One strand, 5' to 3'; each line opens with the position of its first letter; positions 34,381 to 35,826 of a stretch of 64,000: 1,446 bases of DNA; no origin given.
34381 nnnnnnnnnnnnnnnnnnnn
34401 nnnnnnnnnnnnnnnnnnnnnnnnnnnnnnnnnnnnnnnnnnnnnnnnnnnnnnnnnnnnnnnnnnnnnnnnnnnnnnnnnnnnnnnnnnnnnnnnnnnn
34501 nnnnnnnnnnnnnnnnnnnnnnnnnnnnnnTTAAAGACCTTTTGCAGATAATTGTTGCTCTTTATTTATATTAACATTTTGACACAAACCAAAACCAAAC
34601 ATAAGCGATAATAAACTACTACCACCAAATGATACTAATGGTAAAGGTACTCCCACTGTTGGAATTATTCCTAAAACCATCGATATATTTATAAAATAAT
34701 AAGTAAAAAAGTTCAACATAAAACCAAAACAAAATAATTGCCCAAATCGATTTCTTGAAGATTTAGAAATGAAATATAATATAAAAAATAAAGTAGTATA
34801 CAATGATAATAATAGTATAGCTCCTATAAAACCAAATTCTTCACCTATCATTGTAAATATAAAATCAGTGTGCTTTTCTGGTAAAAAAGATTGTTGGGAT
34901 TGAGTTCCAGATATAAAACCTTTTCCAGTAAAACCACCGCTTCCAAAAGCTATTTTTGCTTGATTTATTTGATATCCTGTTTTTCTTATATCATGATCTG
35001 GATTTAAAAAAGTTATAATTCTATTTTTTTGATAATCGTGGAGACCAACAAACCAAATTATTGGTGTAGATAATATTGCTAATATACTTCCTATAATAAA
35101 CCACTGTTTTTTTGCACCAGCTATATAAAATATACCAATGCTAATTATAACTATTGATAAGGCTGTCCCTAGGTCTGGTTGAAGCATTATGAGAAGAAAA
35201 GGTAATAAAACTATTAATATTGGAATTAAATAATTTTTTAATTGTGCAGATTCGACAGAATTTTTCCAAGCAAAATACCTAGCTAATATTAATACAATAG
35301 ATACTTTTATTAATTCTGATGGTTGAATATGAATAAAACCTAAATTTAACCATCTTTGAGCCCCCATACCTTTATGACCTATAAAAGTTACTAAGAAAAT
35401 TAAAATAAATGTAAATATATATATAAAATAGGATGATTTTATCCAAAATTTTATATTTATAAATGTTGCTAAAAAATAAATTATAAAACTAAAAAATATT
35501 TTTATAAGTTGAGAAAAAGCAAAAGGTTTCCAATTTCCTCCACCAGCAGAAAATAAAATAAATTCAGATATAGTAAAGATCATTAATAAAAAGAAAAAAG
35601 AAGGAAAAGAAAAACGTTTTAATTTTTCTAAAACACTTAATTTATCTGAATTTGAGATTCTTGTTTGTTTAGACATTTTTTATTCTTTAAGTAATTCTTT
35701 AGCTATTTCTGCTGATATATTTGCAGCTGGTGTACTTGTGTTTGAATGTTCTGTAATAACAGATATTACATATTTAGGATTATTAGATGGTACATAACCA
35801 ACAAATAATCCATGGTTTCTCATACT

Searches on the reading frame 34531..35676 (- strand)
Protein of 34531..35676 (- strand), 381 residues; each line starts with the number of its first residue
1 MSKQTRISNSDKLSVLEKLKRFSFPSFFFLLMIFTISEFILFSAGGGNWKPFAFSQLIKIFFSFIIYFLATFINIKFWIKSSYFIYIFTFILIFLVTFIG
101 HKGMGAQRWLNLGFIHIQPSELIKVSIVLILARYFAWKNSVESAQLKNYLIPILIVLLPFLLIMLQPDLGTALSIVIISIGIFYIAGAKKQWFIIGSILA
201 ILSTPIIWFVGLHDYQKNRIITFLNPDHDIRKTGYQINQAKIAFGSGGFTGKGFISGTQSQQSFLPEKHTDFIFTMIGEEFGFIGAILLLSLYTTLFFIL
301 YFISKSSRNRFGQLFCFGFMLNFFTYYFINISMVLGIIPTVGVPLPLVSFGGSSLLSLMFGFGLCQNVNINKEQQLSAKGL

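Call 39: search_protein_families(library=pfam, proteins=[window:34531-35676:-], max_evalue=0.00001)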
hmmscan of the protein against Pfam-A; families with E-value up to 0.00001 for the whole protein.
window:34531-35676:- (381 aa): 1 family
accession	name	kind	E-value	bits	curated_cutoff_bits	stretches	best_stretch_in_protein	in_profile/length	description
PF01098.24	FTSW_RODA_SPOVE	-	5.4e-99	332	26.4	1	29-372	15-354/356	Cell cycle protein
